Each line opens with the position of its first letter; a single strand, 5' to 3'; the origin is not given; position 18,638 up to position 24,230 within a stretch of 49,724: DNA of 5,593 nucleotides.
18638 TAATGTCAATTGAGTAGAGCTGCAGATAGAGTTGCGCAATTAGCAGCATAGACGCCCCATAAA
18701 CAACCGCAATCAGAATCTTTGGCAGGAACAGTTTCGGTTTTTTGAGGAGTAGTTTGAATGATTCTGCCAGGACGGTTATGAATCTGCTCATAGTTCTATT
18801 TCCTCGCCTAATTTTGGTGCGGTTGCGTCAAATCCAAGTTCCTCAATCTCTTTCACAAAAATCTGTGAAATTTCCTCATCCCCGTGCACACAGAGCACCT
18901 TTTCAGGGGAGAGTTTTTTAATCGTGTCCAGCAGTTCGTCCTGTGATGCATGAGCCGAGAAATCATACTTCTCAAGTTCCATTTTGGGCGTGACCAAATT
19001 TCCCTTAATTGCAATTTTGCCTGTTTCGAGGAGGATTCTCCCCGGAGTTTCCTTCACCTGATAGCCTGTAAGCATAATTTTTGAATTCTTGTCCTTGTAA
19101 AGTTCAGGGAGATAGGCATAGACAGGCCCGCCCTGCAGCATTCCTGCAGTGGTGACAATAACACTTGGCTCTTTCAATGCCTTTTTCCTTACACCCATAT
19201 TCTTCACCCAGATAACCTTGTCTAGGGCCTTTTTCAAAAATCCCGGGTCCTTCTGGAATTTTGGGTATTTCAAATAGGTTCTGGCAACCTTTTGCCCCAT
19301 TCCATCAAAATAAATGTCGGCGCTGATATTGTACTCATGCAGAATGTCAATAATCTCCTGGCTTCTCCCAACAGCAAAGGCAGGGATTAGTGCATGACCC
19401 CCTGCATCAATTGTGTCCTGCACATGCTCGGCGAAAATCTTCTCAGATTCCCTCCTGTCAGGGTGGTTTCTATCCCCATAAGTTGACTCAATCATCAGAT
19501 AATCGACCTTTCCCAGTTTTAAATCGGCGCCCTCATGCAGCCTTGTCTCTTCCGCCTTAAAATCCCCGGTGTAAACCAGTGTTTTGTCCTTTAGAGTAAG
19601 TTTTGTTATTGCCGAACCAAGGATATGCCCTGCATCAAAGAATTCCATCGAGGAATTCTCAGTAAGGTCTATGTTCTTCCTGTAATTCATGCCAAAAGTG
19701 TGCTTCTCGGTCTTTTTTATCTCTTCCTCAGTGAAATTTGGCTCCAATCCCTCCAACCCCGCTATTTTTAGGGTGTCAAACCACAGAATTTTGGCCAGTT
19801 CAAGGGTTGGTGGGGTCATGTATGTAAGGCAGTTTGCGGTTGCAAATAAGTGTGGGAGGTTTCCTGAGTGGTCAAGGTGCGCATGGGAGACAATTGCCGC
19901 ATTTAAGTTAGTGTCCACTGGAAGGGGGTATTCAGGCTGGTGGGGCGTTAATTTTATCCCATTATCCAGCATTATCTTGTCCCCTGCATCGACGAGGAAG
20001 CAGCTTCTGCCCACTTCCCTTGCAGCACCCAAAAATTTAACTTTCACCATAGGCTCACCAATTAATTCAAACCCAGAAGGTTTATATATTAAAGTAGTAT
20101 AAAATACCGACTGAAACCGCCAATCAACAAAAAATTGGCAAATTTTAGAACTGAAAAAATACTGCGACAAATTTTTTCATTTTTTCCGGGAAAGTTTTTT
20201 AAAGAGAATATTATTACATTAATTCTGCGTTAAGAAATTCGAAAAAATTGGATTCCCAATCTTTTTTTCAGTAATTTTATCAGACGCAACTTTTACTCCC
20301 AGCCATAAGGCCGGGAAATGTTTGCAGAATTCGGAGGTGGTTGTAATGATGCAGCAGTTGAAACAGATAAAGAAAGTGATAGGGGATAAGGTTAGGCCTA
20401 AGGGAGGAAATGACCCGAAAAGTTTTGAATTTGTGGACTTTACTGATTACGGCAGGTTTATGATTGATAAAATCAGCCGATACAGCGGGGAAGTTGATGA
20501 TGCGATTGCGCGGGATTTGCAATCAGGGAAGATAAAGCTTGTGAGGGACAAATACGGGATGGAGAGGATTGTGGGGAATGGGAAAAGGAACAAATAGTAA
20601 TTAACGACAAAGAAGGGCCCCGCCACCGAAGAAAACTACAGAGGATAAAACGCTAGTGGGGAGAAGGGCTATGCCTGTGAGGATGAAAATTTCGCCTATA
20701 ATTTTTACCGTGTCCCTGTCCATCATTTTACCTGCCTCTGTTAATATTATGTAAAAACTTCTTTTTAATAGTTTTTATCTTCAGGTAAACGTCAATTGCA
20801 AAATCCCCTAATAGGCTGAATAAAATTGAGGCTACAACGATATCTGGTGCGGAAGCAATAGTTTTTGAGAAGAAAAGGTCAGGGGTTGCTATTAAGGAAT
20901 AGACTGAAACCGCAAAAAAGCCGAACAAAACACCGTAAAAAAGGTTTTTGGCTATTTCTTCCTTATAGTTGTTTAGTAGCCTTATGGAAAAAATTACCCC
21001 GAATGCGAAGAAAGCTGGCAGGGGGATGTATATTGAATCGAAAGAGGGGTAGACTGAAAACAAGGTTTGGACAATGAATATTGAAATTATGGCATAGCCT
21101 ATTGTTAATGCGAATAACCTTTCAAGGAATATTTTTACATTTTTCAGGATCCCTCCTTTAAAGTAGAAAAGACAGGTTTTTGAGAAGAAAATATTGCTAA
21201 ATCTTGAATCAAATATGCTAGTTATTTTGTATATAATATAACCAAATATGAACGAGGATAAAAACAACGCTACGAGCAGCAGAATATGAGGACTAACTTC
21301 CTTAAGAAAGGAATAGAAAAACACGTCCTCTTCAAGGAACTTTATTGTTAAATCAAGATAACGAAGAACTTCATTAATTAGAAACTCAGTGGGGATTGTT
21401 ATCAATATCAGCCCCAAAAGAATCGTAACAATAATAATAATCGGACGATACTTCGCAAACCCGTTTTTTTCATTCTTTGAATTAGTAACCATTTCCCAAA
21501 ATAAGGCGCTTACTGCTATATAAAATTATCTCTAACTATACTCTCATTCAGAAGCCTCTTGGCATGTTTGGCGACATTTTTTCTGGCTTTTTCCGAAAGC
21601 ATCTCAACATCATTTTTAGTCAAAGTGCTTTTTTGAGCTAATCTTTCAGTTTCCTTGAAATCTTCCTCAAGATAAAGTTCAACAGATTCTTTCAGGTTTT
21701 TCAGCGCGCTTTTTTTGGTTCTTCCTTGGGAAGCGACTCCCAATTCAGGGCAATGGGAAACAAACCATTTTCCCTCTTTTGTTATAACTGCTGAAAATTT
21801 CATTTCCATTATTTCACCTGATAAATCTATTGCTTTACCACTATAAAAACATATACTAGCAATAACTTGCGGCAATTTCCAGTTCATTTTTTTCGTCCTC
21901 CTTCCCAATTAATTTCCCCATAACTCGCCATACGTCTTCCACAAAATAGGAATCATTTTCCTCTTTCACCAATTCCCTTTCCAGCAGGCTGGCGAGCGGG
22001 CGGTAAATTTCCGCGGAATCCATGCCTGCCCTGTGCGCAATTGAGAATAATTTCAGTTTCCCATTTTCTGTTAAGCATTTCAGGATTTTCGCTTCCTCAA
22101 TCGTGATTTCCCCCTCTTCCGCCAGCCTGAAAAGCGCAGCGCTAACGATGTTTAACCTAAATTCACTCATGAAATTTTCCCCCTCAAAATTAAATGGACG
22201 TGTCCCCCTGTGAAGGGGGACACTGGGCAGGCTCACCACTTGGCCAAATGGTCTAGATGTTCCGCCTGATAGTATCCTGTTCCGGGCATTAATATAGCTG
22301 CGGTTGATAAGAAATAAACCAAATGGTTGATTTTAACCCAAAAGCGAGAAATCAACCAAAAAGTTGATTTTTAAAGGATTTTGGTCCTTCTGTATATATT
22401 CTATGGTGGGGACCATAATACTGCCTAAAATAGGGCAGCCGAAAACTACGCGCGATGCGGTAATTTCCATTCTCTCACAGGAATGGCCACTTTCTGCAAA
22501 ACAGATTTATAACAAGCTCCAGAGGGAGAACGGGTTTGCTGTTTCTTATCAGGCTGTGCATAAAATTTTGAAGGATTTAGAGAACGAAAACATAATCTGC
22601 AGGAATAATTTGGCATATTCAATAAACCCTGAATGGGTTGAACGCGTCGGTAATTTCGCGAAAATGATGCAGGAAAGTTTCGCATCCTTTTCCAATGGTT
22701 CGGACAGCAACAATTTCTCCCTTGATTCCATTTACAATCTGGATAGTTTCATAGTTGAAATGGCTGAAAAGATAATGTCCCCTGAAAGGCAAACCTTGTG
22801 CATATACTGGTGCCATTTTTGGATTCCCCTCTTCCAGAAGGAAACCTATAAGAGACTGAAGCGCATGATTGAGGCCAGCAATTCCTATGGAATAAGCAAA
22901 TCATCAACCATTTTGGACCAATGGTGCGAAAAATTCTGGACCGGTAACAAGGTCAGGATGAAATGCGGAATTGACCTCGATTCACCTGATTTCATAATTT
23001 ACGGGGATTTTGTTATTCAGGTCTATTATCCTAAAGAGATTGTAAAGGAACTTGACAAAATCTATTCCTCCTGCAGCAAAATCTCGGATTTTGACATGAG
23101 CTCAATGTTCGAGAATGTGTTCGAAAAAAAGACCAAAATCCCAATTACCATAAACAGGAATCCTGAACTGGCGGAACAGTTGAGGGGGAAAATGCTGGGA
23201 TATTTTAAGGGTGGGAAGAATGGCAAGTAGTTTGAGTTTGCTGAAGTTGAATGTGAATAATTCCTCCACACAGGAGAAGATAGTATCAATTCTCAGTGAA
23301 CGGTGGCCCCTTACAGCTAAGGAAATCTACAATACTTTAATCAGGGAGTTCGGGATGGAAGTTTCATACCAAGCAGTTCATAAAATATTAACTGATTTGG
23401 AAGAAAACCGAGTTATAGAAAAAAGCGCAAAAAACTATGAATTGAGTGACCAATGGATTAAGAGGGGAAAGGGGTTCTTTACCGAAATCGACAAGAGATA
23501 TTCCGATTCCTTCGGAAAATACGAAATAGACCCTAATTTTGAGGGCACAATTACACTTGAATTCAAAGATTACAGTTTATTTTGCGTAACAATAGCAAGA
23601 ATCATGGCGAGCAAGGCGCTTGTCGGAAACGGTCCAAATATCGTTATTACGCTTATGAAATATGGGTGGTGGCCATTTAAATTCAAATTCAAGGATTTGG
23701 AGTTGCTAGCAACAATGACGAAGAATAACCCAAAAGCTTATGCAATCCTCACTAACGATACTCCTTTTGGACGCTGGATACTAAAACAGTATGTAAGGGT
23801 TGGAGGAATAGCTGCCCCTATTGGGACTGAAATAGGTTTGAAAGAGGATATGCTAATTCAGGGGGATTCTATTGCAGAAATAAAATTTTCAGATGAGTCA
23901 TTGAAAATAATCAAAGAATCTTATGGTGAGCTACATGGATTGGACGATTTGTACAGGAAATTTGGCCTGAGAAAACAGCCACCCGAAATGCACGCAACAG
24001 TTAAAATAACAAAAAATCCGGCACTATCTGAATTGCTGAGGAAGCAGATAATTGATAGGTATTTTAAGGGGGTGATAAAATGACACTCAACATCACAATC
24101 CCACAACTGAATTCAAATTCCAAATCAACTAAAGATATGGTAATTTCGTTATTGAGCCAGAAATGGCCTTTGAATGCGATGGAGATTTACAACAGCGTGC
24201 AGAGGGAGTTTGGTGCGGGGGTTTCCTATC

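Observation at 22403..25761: Four tandem, translationally coupled paralogues of an unrecognised wHTH plus ~200-aa domain family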

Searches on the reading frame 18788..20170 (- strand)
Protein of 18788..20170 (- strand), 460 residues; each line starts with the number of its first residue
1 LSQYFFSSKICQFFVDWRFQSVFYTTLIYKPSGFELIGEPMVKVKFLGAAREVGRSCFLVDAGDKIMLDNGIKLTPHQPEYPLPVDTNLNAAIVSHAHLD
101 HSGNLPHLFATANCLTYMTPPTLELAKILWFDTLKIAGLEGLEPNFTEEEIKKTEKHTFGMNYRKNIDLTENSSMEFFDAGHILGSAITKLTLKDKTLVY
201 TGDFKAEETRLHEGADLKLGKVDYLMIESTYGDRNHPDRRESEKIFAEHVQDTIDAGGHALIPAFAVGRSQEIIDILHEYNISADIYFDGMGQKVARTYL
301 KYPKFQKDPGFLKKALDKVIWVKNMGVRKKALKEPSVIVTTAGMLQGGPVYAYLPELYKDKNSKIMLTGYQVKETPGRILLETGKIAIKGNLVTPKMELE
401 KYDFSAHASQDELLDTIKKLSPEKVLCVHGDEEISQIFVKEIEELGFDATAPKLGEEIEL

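Call 14: search_protein_families(library=pfam, proteins=[window:18788-20170:-], max_evalue=0.001)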
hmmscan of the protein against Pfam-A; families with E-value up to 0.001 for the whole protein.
window:18788-20170:- (460 aa): 5 families
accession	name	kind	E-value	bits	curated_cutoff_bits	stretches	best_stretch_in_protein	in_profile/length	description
PF10996.14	Beta-Casp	-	7.4e-15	56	27.7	1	271-379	2-119/120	Beta-Casp domain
PF07521.17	RMMBL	-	7.3e-14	52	21.6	1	396-452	5-63/63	Zn-dependent metallo-hydrolase RNA specificity domain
PF12706.13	Lactamase_B_2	-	1.2e-08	35.2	27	1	71-235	8-170/200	Beta-lactamase superfamily domain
PF16661.11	Lactamase_B_6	-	1.7e-08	34.5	27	1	65-217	8-175/193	Metallo-beta-lactamase superfamily domain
PF00753.33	Lactamase_B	-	1.1e-05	25.9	22.7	1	88-208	43-154/196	Metallo-beta-lactamase superfamily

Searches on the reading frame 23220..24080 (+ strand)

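Call 4: search_protein_families(library=pfam, proteins=[window:23220-24080:+], max_evalue=1)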
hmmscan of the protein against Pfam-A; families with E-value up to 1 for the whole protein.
window:23220-24080:+ (287 aa): 8 families
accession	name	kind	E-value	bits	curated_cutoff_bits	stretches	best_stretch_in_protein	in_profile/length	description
PF01475.25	FUR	-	0.0031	18.1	23.1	1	14-70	6-63/121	Ferric uptake regulator family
PF03965.22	Penicillinase_R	-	0.014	16.2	22.6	1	16-70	3-55/115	Penicillinase repressor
PF21100.3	MCM_C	-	0.015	15.5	27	1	31-73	19-61/64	MCM protein C-terminal winged helix-turn-helix domain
PF08461.16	HTH_12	-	0.02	15.2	21.4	1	20-73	2-56/66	Ribonuclease R winged-helix domain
PF25213.1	HVO_A0261_N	-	0.035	14.4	35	1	46-75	34-63/86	HVO_A0261 N-terminal domain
PF13565.12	HTH_32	-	0.064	14.3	33.7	1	17-57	33-73/73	Homeodomain-like domain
PF14890.11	Intein_splicing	-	0.17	12.1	35.8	1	10-80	26-93/155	Intein splicing domain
PF21476.4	PF0610-like_N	-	0.39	11.4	33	1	17-52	2-30/50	PF0610-like, N-terminal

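Call 5: search_protein_families(library=ncbifam, proteins=[window:23220-24080:+], max_evalue=1)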
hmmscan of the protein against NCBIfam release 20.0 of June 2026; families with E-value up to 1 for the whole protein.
window:23220-24080:+ (287 aa): 6 families
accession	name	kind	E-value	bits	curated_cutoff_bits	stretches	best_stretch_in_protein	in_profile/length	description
NF004170.0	PRK05638.1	equivalog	0.00091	17.9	421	1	15-71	370-421/442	threonine synthase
NF010719.0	PRK14121.1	equivalog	0.0042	16.1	402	1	16-96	261-339/396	tRNA (guanosine(46)-N7)-methyltransferase TrmB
NF038232.1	STM3845_fam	equivalog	0.014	15.2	100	1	11-81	177-248/277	retron St85 family effector protein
NF045925.1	3-sucCA_synth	equivalog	0.034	12.6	800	1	126-177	359-410/498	3-succinylated cholic acid synthase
NF051891.1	TransRegFurHelico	equivalog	0.084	12.8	200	1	9-75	20-91/148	ferric iron uptake transcriptional regulator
TIGR02702.1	SufR_cyano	equivalog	0.1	12.3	178.8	1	16-71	1-50/208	iron-sulfur cluster biosynthesis transcriptional regulator SufR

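Call 61: search_protein_families(library=padloc, proteins=[window:23220-24080:+], max_evalue=0.01)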
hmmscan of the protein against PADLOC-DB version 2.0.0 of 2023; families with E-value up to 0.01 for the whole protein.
window:23220-24080:+ (287 aa): 0 families
